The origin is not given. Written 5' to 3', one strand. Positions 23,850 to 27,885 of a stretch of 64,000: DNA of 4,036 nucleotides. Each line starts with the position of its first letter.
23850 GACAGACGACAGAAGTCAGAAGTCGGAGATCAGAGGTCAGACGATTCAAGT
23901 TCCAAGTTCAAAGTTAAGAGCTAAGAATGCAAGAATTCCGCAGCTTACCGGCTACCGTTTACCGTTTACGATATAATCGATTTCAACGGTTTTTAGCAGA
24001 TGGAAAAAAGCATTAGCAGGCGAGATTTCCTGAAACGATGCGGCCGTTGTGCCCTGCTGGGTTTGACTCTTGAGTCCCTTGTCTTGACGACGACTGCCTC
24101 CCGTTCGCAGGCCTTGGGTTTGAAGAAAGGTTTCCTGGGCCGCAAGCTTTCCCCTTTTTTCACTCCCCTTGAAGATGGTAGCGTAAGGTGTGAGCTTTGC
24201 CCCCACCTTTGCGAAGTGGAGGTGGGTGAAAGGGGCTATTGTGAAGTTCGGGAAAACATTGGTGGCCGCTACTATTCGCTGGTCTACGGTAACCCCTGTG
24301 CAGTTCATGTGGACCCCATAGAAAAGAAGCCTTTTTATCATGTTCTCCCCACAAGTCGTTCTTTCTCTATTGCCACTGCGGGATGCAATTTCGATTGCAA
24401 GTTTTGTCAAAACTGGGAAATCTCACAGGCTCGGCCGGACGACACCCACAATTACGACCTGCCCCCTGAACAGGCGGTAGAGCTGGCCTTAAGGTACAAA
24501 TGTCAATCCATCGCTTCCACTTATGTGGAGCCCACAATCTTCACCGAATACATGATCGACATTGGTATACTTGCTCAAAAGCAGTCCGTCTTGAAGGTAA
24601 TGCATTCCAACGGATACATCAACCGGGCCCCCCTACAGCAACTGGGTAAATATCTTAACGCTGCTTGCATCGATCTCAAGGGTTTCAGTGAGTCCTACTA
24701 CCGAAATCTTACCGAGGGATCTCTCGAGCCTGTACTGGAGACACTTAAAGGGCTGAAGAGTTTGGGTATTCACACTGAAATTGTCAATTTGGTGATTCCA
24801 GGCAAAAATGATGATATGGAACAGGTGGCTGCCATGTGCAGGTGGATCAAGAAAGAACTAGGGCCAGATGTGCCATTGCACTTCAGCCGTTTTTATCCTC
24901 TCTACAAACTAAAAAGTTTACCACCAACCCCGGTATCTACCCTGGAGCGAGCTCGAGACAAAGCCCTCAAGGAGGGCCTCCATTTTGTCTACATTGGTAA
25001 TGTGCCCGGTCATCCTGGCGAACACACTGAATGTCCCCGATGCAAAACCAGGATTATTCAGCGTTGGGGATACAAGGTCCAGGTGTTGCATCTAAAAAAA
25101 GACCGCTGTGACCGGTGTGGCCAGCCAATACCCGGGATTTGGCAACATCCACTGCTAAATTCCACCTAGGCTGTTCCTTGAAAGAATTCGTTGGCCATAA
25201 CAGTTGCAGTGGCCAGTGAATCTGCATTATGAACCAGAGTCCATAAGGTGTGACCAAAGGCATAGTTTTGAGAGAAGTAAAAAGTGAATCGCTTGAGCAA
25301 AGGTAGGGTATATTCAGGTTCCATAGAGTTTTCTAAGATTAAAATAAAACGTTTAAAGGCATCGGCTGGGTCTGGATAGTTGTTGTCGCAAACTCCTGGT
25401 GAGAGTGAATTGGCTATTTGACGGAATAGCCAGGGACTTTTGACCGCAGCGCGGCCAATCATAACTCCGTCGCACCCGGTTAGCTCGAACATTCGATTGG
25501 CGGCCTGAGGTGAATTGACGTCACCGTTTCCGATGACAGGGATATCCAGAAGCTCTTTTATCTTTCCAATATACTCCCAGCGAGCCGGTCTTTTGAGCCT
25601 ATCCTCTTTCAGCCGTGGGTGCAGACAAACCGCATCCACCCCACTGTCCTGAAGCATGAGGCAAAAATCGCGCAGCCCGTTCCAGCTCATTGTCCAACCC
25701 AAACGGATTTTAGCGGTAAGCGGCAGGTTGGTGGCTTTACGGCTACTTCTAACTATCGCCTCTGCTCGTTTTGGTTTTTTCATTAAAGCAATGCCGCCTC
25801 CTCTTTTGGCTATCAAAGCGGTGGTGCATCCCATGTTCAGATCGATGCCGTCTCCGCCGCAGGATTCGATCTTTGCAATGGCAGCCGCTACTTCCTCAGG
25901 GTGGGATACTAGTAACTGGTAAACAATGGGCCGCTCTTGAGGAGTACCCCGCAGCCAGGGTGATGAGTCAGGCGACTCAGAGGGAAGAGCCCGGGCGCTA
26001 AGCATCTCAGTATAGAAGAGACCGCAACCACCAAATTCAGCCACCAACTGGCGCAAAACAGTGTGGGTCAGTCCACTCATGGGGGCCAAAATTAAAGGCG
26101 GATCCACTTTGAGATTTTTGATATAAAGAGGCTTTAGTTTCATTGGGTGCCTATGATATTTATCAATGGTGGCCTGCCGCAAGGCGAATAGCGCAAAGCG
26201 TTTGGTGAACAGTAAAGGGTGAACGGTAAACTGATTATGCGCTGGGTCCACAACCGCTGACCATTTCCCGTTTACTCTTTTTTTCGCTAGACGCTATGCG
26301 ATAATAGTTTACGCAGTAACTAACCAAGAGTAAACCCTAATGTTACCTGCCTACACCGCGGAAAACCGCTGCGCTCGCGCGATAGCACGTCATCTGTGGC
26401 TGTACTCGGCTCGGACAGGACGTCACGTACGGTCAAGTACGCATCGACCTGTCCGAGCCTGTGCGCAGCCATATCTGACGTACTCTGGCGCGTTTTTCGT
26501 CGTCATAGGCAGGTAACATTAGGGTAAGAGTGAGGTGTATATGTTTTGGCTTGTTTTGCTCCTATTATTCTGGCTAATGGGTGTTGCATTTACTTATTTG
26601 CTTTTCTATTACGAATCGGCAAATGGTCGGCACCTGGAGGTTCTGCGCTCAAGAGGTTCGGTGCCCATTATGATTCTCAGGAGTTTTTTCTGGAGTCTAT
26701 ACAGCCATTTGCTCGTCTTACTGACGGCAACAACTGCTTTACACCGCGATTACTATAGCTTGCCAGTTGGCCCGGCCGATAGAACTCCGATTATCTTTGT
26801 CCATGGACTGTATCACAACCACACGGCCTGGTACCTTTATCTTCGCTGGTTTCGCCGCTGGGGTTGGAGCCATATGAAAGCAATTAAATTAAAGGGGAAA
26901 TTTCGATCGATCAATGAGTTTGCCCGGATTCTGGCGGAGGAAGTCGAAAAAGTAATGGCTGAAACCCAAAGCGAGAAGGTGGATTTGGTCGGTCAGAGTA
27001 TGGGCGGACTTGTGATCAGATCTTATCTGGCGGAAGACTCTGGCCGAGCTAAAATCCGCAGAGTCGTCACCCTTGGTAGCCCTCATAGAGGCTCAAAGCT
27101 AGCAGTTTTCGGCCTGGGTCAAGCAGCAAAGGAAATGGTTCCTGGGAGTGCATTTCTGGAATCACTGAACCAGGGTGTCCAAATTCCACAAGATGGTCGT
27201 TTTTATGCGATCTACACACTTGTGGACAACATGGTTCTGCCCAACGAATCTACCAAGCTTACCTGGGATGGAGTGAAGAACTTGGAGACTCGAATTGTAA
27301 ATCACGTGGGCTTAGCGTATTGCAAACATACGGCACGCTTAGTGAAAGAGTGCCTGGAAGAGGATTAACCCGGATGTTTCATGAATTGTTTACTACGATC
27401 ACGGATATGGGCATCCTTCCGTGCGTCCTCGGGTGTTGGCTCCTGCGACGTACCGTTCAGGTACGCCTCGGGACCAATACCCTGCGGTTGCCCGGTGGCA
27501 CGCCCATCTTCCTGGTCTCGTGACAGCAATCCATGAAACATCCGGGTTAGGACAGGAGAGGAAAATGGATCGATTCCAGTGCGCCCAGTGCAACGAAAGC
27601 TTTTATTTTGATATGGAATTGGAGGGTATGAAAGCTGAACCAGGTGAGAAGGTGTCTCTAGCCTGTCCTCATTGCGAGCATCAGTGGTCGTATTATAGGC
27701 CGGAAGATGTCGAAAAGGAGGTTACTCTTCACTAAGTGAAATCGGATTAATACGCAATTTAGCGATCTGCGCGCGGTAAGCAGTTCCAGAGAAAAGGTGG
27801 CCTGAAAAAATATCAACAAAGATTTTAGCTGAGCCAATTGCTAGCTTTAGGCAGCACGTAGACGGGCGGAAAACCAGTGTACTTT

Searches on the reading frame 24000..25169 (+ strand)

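Call 52: search_protein_families(library=pfam, proteins=[window:24000-25169:+], max_evalue=0.00001)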
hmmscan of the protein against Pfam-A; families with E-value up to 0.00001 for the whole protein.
window:24000-25169:+ (389 aa): 1 family
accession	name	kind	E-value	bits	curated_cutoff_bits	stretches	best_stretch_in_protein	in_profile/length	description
PF04055.27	Radical_SAM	-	3.8e-21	76.4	29.5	1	125-278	3-164/166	Radical SAM superfamily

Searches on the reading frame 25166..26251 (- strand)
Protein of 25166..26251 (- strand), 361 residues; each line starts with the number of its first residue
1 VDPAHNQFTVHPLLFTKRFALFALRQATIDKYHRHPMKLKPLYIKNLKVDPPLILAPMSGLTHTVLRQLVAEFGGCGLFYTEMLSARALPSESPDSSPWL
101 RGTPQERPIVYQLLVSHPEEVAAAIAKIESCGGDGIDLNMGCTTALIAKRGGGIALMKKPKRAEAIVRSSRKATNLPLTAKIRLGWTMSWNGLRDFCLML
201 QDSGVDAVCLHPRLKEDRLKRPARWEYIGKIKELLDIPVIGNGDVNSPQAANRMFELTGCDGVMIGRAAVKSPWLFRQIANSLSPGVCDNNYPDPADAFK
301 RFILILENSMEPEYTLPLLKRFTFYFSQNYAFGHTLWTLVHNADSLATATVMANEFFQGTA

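Call 52: search_protein_families(library=pfam, proteins=[window:25166-26251:-], max_evalue=0.00001)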
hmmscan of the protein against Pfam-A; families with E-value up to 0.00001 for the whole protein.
window:25166-26251:- (361 aa): 1 family
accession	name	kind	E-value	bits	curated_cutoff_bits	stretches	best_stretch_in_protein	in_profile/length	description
PF01207.24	Dus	-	3.7e-61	207.4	20.4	1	54-310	1-259/311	Dihydrouridine synthase (Dus)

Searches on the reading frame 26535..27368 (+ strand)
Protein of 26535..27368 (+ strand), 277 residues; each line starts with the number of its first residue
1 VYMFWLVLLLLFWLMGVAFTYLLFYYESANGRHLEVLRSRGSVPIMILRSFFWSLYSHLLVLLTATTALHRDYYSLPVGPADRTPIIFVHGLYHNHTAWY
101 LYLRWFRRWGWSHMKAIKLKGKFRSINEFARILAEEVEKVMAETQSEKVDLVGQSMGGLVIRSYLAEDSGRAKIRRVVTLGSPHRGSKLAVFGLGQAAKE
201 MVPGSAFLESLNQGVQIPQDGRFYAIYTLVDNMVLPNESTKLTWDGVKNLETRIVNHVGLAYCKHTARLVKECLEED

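Call 53: search_protein_families(library=pfam, proteins=[window:26535-27368:+], max_evalue=0.00001)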
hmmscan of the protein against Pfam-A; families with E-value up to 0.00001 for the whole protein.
window:26535-27368:+ (277 aa): 6 families
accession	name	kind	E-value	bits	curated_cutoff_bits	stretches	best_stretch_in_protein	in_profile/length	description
PF02089.21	Palm_thioest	-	5e-11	43.2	26.8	1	85-188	1-114/254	Palmitoyl protein thioesterase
PF00561.26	Abhydrolase_1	-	6e-09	36.4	25.8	1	133-185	55-108/245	alpha/beta hydrolase fold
PF07819.20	PGAP1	-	1.4e-08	35.2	24.3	1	140-190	82-135/233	PGAP1-like alpha/beta domain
PF24096.1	DUF7379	-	4.7e-07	30.4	33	1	130-190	54-118/191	Domain of unknown function (DUF7379)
PF01674.24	Lipase_2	-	1.7e-06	28.1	20.3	0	84-183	2-122/219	Lipase (class 2)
PF05057.20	DUF676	-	3.8e-06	27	20.3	0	86-187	8-128/217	Putative serine esterase (DUF676)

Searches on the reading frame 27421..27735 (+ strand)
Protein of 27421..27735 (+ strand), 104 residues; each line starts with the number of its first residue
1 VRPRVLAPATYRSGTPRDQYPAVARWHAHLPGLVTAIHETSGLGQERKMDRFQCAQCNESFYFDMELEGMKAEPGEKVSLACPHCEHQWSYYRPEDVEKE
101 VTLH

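Call 72: search_protein_families(library=pfam, proteins=[window:27421-27735:+], max_evalue=0.001)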
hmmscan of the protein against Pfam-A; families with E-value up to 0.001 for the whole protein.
window:27421-27735:+ (104 aa): 1 family
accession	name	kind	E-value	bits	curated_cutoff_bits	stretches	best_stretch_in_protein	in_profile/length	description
PF25206.1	DUF7836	-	0.00083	19.6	26.7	0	78-96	6-23/59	Domain of unknown function (DUF7836)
